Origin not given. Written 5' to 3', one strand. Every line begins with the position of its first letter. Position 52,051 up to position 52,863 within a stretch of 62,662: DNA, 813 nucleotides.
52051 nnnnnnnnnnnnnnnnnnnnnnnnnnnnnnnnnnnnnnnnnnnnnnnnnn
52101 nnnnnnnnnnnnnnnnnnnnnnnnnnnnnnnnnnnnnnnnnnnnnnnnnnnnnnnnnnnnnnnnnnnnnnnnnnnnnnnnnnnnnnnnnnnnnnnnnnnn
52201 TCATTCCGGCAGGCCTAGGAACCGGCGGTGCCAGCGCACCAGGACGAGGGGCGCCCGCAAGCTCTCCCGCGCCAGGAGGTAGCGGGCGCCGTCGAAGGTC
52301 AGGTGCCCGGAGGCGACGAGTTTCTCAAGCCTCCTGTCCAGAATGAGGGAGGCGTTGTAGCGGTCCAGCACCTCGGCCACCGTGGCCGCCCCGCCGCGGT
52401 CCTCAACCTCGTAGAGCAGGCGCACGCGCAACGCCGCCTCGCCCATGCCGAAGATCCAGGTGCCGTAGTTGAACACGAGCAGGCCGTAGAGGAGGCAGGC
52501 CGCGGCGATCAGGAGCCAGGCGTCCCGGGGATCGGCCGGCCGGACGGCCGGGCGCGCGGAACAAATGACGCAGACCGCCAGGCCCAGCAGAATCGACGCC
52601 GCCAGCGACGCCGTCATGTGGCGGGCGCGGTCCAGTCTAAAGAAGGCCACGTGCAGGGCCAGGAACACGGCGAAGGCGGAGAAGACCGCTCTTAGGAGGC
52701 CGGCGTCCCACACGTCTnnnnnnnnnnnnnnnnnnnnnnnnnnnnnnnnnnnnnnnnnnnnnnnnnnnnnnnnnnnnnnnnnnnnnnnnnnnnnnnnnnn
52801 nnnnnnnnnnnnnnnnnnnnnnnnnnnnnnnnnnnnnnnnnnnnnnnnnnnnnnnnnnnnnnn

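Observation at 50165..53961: TM-less GT2 + two paralogous small 3-TM/wHTH-tail proteins + YfhO-like GT-C: possible split polyprenyl-phosphate-sugar synthase complex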

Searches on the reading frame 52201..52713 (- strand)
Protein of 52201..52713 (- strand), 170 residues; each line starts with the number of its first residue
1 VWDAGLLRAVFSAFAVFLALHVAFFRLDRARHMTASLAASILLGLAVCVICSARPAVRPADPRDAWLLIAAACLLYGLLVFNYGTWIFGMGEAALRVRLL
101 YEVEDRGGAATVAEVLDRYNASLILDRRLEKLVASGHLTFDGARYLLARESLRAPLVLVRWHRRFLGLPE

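Call 3: search_protein_families(library=pfam, proteins=[window:52201-52713:-], max_evalue=0.1)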
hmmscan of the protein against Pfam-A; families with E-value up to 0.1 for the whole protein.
window:52201-52713:- (170 aa): 0 families

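Call 4: search_protein_families(library=ncbifam, proteins=[window:52201-52713:-], max_evalue=0.1)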
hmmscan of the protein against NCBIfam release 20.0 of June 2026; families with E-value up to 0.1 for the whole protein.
window:52201-52713:- (170 aa): 1 family
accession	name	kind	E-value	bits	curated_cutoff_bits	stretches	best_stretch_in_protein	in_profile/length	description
TIGR03920.1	T7SS_EccD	equivalog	0.054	12.3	94.95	1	11-83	339-411/455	type VII secretion integral membrane protein EccD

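Call 8: find_homologous_proteins(query=window:52201-52713:-, max_evalue=0.001)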
Query window:52201-52713:- (170 aa): 1 proteins with E <= 0.001 among 1537 candidates.
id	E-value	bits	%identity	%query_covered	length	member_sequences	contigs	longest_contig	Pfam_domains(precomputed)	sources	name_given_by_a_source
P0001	2.2e-103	361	100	100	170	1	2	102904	-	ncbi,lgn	-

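Call 10: find_encoding_contigs(protein=P0001, flank=10000, max_places=4)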
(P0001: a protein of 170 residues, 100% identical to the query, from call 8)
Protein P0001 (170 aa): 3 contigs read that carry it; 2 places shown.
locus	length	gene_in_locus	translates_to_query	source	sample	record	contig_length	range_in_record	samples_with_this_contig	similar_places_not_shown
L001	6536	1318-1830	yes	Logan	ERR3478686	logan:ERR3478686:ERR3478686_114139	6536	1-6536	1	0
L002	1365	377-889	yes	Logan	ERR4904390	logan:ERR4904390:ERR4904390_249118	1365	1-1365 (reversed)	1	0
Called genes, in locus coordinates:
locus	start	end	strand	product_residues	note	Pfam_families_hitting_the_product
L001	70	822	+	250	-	PF13641:Glyco_tranf_2_3, PF00535:Glycos_transf_2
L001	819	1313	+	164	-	-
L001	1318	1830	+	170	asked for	-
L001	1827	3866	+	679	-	PF19510:DUF6044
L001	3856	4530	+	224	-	PF08241:Methyltransf_11 (weak)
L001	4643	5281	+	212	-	PF02348:CTP_transf_3, PF12804:NTP_transf_3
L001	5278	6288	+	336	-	PF01408:GFO_IDH_MocA, PF02894:GFO_IDH_MocA_C, PF22725:GFO_IDH_MocA_C3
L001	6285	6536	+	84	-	?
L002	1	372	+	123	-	?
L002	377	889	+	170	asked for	-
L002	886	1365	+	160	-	?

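Call 17: search_protein_representatives(alignment_id=A1)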
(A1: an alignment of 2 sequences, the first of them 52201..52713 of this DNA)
Query: 2 sequences, 177 profile positions. Proteins with E-value up to 0.001 (for the whole library): 569; up to 1e-10: 61; up to 1e-30: 2. The best 150 are listed.
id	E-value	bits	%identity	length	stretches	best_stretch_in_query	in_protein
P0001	5.2e-86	303.3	-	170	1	1-173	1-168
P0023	1.4e-77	275.8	-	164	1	1-177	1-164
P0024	8.7e-22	94.1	-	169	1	8-176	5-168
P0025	1.4e-21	93.4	-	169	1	5-153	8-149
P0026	8.9e-20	87.5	-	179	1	8-176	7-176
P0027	9.2e-19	84.2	-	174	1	6-173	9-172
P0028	3.0e-18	82.5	-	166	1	10-171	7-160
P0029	4.0e-18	82.1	-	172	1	7-176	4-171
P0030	2.3e-17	79.6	-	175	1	8-161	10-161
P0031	3.9e-17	78.9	-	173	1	7-173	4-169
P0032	4.5e-17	78.7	-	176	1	3-175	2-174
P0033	7.2e-17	78.1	-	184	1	10-167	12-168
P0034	8.4e-17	77.8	-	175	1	10-172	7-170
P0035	8.4e-17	77.8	-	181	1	6-150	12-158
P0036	1.5e-16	77.0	-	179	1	6-152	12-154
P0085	1.2e-10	57.8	-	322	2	12-152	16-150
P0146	1.1e-07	48.1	-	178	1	13-159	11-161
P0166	3.2e-07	46.6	-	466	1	10-171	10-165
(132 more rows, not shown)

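Call 25: find_related_loci(query=A2, collection=genome_contigs, flank=7000)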
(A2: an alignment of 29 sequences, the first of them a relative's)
Query A2 (170 aa) in genome_contigs; peptide patterns used: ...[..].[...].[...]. (x = any residue, [..] = any of these).
78 stretches matched a pattern; 5 encode a relative of the query (tblastn E <= 1e-3); 5 distinct loci.
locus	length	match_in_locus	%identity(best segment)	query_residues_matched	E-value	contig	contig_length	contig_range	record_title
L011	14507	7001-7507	37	2-169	9e-30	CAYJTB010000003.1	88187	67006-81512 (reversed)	MAG TPA_asm: uncultured bacterium isolate ERP125453_co1_402 genome assembly, contig: NODE_133_length_88187_cov_8.881462,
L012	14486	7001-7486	39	14-170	6e-26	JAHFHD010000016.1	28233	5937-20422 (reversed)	MAG: Candidatus Omnitrophota bacterium isolate nzgw330 NODE_1257_length_28234_cov_3.951980, whole genome shotgun sequenc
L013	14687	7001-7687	39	3-153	8e-26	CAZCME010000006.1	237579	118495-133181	MAG TPA_asm: uncultured bacterium isolate binchicken_co248_269 genome assembly, contig: NODE_23_length_237579_cov_8.8438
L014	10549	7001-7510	37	3-168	8e-21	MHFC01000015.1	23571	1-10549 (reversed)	MAG: Omnitrophica bacterium GWA2_52_8 gwa2_scaffold_13062, whole genome shotgun sequence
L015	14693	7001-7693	39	21-152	6e-19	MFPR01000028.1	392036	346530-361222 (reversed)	MAG: Candidatus Lindowbacteria bacterium RIFCSPLOWO2_12_FULL_62_27 rifcsplowo2_12_scaffold_5, whole genome shotgun seque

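Call 28: search_protein_families(library=pfam, proteins=[L011:7510-9108:+, L011:4613-5749:+, L012:7886-9154:-, L012:4425-5417:+, L013:3884-5860:-, L013:2508-3893:-, L014:7767-9401:-, L014:4432-5631:+, L015:7857-9467:+, L015:9491-11533:+], max_evalue=0.01)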
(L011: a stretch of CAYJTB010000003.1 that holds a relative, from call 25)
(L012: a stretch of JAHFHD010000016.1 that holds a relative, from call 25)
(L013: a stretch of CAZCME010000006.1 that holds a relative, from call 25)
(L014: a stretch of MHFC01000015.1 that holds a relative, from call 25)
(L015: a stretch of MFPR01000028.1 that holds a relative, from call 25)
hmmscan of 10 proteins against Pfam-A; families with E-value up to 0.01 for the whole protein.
L011:7510-9108:+ (532 aa): 1 family
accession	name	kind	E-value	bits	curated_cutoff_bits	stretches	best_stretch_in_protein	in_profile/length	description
PF13231.12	PMT_2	-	5.3e-11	43.4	26.1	1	71-228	4-159/160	Dolichyl-phosphate-mannose-protein mannosyltransferase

L011:4613-5749:+ (378 aa): 4 families
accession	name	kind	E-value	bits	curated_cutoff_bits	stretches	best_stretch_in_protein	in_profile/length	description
PF00107.32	ADH_zinc_N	-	3.3e-22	79.2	31.8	1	205-327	1-117/129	Zinc-binding dehydrogenase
PF08240.17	ADH_N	-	1.2e-15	58.1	23.5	1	58-165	1-104/104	Alcohol dehydrogenase GroES-like domain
PF13602.12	ADH_zinc_N_2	-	0.00015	23.1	27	1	238-368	1-127/134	Zinc-binding dehydrogenase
PF16912.11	Glu_dehyd_C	-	0.00027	20.9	34.9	1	196-306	32-140/211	Glucose dehydrogenase C-terminus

L012:7886-9154:- (422 aa): 7 families
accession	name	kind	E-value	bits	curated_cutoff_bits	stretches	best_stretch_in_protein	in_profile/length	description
PF08484.17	Methyltransf_14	-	1.1e-49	168.7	23.5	1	260-417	1-160/160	C-methyltransferase C-terminal domain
PF08421.16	Methyltransf_13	-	3.9e-15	56.2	31.3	1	23-81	1-62/62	Putative zinc binding domain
PF13489.12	Methyltransf_23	-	1.8e-13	51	27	1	98-253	6-161/164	Methyltransferase domain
PF08242.18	Methyltransf_12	-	3.9e-07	31.1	30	1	118-210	1-98/98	Methyltransferase domain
PF13649.12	Methyltransf_25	-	2.6e-06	28.4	27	1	117-208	1-97/97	Methyltransferase domain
PF08241.18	Methyltransf_11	-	2.9e-05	25.1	21.2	1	118-212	1-95/95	Methyltransferase domain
PF13847.12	Methyltransf_31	-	0.0039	17.3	27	1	113-216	3-113/145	Methyltransferase domain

L012:4425-5417:+ (330 aa): 6 families
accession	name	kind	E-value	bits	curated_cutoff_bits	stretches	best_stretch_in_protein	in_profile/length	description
PF16363.11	GDP_Man_Dehyd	-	1.6e-44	153.2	27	1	8-307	3-331/332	GDP-mannose 4,6 dehydratase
PF01370.27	Epimerase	-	9.3e-38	130.4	20.9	1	5-237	1-234/240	NAD dependent epimerase/dehydratase family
PF04321.23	RmlD_sub_bind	-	1.4e-07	31.4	27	1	49-272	33-241/287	RmlD substrate binding domain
PF07993.18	NAD_binding_4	-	0.0013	18.3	20.1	1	80-184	92-210/258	Male sterility protein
PF02719.21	Polysacc_synt_2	-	0.0029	17.3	20.2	1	58-277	59-266/293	Polysaccharide biosynthesis protein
PF00106.31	adh_short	-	0.0098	15.8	26.6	0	20-177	18-175/195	short chain dehydrogenase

L013:3884-5860:- (658 aa): 2 families
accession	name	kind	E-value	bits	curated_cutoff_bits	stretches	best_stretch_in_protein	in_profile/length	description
PF04055.27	Radical_SAM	-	2.4e-14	54.3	29.5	1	277-442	3-166/166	Radical SAM superfamily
PF02310.24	B12-binding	-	2e-06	28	32.1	1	66-197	9-116/121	B12 binding domain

L013:2508-3893:- (461 aa): 2 families
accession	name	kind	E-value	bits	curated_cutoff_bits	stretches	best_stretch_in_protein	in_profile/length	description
PF04055.27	Radical_SAM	-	9.8e-15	55.6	29.5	1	58-234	1-165/166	Radical SAM superfamily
PF06969.22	HemN_C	-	1.3e-10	41.6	24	1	370-439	1-67/67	HemN C-terminal domain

L014:7767-9401:- (544 aa): 0 families

L014:4432-5631:+ (399 aa): 5 families
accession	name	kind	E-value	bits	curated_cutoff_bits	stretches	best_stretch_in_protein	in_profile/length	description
PF13489.12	Methyltransf_23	-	5.6e-22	78.6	27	1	96-246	3-161/164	Methyltransferase domain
PF08242.18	Methyltransf_12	-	9.2e-14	52.4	30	1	119-207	1-98/98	Methyltransferase domain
PF08241.18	Methyltransf_11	-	1.2e-12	48.7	21.2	1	119-209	1-95/95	Methyltransferase domain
PF13649.12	Methyltransf_25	-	3.8e-09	37.6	27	1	119-205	2-97/97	Methyltransferase domain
PF13847.12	Methyltransf_31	-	9e-08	32.4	27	1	172-215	72-116/145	Methyltransferase domain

L015:7857-9467:+ (536 aa): 3 families
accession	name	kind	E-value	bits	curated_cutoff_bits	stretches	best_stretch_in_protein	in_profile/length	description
PF04055.27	Radical_SAM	-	1.1e-20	74.9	29.5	1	212-374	3-165/166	Radical SAM superfamily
PF02310.24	B12-binding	-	1.4e-20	73.8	32.1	1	26-137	11-121/121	B12 binding domain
PF20018.4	VMAP-M14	-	0.00099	19.4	27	0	258-357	18-116/132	vWA-MoxR associated protein middle region (VMAP-M) 14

L015:9491-11533:+ (680 aa): 2 families
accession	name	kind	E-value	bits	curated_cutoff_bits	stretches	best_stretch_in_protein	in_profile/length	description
PF04055.27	Radical_SAM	-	3.1e-10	40.9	29.5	1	212-372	3-159/166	Radical SAM superfamily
PF02310.24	B12-binding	-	6.8e-05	23.1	32.1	1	61-114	40-96/121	B12 binding domain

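Call 30: search_protein_families(library=pfam, alignment_id=A2, max_evalue=1)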
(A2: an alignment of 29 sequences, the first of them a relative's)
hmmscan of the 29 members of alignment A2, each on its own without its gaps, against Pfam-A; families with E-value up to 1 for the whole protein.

A. member 1, P0001 (170 aa): 1 family
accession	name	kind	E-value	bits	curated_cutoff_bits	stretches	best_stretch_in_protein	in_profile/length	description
PF16365.12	EutK_C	-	0.15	12.5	27.5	1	110-146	15-52/52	Ethanolamine utilization protein EutK C-terminus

B. families by the number of members that match (of 29 scanned): 20 families
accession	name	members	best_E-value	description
PF16365.12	EutK_C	5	0.0093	Ethanolamine utilization protein EutK C-terminus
PF12725.13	DUF3810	1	0.0069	Protein of unknown function (DUF3810)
PF02632.19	BioY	1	0.0089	BioY family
PF17099.10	TrpP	1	0.01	Tryptophan transporter TrpP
PF03303.18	WTF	1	0.018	WTF protein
PF06195.18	DUF996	1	0.046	Protein of unknown function (DUF996)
PF09843.14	DUF2070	1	0.052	Predicted membrane protein (DUF2070)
PF20154.4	LNT_N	1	0.063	Apolipoprotein N-acyltransferase N-terminal domain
PF25213.1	HVO_A0261_N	1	0.082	HVO_A0261 N-terminal domain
PF12395.13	DUF3658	1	0.093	Protein of unknown function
PF19300.4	BPD_transp_1_N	1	0.097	Binding-prot-dependent transport system membrane comp, N-term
PF00674.25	DUP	1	0.11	DUP family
PF23229.2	DUF7067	1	0.12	Alpha-glucan water dikinase, DUF7067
PF18575.6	HAMP_N3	1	0.13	HAMP N-terminal domain 3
PF12840.13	HTH_20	1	0.17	Helix-turn-helix domain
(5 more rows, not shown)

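Call 33: find_homologous_proteins(query=A3, max_evalue=0.001)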
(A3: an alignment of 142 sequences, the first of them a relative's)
Query A3 (142 sequences) (170 aa, profile of the alignment): 15 proteins with E <= 0.001 among 8000 candidates.
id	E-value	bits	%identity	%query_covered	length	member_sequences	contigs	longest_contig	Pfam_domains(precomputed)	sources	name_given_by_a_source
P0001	1.7e-41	160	100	100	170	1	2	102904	-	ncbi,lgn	-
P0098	1.6e-35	140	-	-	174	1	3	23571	-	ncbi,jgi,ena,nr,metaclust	ncbi:MAG: hypothetical protein A2Z83_07605 [Omnitrophica bacterium GWA2_52_8]|nr:MAG: hypothetical p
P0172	3.1e-28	117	-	-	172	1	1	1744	-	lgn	-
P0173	3.8e-27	113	-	-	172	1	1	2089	-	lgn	-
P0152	3.9e-27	113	21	87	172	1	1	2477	-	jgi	jgi:hypothetical protein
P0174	4.5e-27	113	21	31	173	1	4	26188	-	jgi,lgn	-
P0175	7.2e-26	109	-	-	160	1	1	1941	-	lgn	-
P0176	4.8e-24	103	-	-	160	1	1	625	-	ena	-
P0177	8.5e-24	102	50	8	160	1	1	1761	-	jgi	-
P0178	1.4e-23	101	-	-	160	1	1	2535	-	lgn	-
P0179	4.4e-23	100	-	-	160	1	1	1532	-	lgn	-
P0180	6.6e-23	99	-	-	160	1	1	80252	-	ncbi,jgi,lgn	-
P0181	8.1e-23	99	32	15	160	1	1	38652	-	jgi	-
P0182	2.0e-20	91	58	7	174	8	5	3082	-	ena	-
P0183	4.5e-20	90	55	6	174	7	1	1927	-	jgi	-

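Call 35: find_encoding_contigs(protein=P0180, flank=7000, max_places=1)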
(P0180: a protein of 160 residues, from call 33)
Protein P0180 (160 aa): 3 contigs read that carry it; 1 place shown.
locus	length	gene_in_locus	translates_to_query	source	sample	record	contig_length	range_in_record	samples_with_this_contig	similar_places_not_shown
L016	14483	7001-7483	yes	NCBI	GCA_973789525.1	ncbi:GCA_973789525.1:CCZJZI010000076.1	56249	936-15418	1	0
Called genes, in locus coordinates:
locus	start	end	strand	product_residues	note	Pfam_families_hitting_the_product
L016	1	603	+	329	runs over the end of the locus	PF01073:3Beta_HSD, PF01370:Epimerase, PF02719:Polysacc_synt_2, PF04321:RmlD_sub_bind, PF13460:NAD_binding_10, PF16363:GDP_Man_Dehyd, PF07993:NAD_binding_4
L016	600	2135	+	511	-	PF01467:CTP_transf_like, PF00294:PfkB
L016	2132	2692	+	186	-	PF13580:SIS_2, PF01380:SIS (faint)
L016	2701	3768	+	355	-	PF04055:Radical_SAM, PF13186:SPASM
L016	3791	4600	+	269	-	PF00456:Transketolase_N, PF13292:DXP_synthase_N, PF00676:E1_dh (weak), PF02775:TPP_enzyme_C (weak), PF09364:XFP_N (weak)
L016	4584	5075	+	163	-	PF02779:Transket_pyr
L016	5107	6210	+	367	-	PF04055:Radical_SAM, PF13186:SPASM (weak)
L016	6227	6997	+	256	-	PF00535:Glycos_transf_2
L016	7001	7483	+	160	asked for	-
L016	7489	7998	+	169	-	-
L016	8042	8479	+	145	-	PF02310:B12-binding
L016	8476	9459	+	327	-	PF04055:Radical_SAM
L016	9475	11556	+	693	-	-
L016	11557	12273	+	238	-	PF03848:TehB, PF05175:MTS (weak), PF05219:DREV (weak), PF13489:Methyltransf_23, PF13847:Methyltransf_31, PF08241:Methyltransf_11, PF08242:Methyltransf_12, PF13649:Methyltransf_25, +2 more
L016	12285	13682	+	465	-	PF02310:B12-binding, PF04055:Radical_SAM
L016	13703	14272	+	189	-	PF13489:Methyltransf_23, PF08241:Methyltransf_11, PF13649:Methyltransf_25 (weak)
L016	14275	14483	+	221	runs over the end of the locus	PF13489:Methyltransf_23, PF13649:Methyltransf_25, PF13847:Methyltransf_31 (weak), PF08241:Methyltransf_11, PF08242:Methyltransf_12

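Call 36: find_encoding_contigs(protein=P0181, flank=7000, max_places=1)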
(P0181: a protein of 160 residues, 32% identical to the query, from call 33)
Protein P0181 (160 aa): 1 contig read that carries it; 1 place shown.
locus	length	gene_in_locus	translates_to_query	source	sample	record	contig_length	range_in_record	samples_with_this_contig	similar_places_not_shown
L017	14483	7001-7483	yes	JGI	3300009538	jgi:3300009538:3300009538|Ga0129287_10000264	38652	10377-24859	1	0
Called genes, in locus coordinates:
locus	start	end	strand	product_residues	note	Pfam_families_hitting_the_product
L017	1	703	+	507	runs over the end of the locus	PF02310:B12-binding, PF04055:Radical_SAM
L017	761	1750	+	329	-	PF01073:3Beta_HSD, PF01370:Epimerase, PF02719:Polysacc_synt_2, PF04321:RmlD_sub_bind, PF05368:NmrA, PF07993:NAD_binding_4, PF13460:NAD_binding_10, PF16363:GDP_Man_Dehyd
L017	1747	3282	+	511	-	PF01467:CTP_transf_like, PF00294:PfkB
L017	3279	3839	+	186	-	PF13580:SIS_2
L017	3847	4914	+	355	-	PF04055:Radical_SAM, PF13186:SPASM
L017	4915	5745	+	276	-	PF00456:Transketolase_N, PF13292:DXP_synthase_N, PF00676:E1_dh (weak), PF02775:TPP_enzyme_C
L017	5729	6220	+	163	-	PF02779:Transket_pyr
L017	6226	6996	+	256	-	PF00535:Glycos_transf_2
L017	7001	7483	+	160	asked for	-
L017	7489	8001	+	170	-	-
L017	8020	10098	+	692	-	-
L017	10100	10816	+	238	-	PF05219:DREV (weak), PF13489:Methyltransf_23, PF13847:Methyltransf_31, PF08241:Methyltransf_11, PF08242:Methyltransf_12, PF13649:Methyltransf_25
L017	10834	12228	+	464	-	PF02310:B12-binding, PF04055:Radical_SAM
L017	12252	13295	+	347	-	PF03966:Trm112p (weak), PF08241:Methyltransf_11, PF08242:Methyltransf_12, PF13649:Methyltransf_25, PF13847:Methyltransf_31, PF05148:Methyltransf_8 (faint)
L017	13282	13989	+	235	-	PF00483:NTP_transferase, PF12804:NTP_transf_3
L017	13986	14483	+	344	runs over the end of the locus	PF01073:3Beta_HSD, PF01370:Epimerase, PF02719:Polysacc_synt_2, PF04321:RmlD_sub_bind, PF16363:GDP_Man_Dehyd, PF07993:NAD_binding_4, PF13460:NAD_binding_10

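Call 37: find_encoding_contigs(protein=P0174, flank=7000, max_places=1)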
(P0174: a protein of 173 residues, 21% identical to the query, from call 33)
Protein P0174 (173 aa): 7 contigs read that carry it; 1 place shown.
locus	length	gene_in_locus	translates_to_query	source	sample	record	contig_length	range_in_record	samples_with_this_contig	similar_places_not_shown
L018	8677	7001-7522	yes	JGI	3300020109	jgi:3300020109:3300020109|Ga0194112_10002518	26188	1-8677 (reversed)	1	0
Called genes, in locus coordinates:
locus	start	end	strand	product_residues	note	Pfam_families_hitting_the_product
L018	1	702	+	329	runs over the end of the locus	PF01073:3Beta_HSD, PF01370:Epimerase, PF02719:Polysacc_synt_2, PF04321:RmlD_sub_bind, PF05368:NmrA, PF07993:NAD_binding_4 (faint), PF13460:NAD_binding_10, PF16363:GDP_Man_Dehyd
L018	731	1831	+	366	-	PF00266:Aminotran_5 (weak), PF01041:DegT_DnrJ_EryC1, PF01212:Beta_elim_lyase (weak), PF01053:Cys_Met_Meta_PP (weak)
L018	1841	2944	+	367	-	PF01041:DegT_DnrJ_EryC1, PF00266:Aminotran_5 (weak), PF01053:Cys_Met_Meta_PP (faint)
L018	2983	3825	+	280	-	PF13292:DXP_synthase_N, PF00456:Transketolase_N, PF00676:E1_dh (weak), PF02775:TPP_enzyme_C, PF09364:XFP_N (weak)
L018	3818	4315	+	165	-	PF02779:Transket_pyr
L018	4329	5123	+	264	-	PF00535:Glycos_transf_2, PF10111:Glyco_tranf_2_2 (faint)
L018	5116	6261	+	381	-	PF04055:Radical_SAM, PF13186:SPASM (weak)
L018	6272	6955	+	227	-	-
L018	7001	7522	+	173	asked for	-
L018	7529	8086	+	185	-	-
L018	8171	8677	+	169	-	?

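Call 38: predict_structure(alignment_id=A2)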
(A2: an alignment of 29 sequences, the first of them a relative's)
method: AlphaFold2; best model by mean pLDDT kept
length: 170 residues; sequences in the alignment: 29
mean_pLDDT: 88.5   pTM: 0.71
mean pLDDT of the five models: 88.5, 87.8, 87.2, 84.3, 83.0
residues with pLDDT >= 90: 80; 70-90: 89; 50-70: 1; < 50: 0
segments of 3 or more residues with pLDDT < 50: none
pLDDT, mean of each block of 10 residues (from residue 1): 89 98 89 90 97 85 93 97 90 83 88 81 81 84 88 82 88
secondary structure, 60 per line:
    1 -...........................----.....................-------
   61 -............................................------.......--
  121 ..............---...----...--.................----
elements in order: H2-28 H33-53 H62-105 H112-118 H121-134 E138-140 E145-147 H150-166
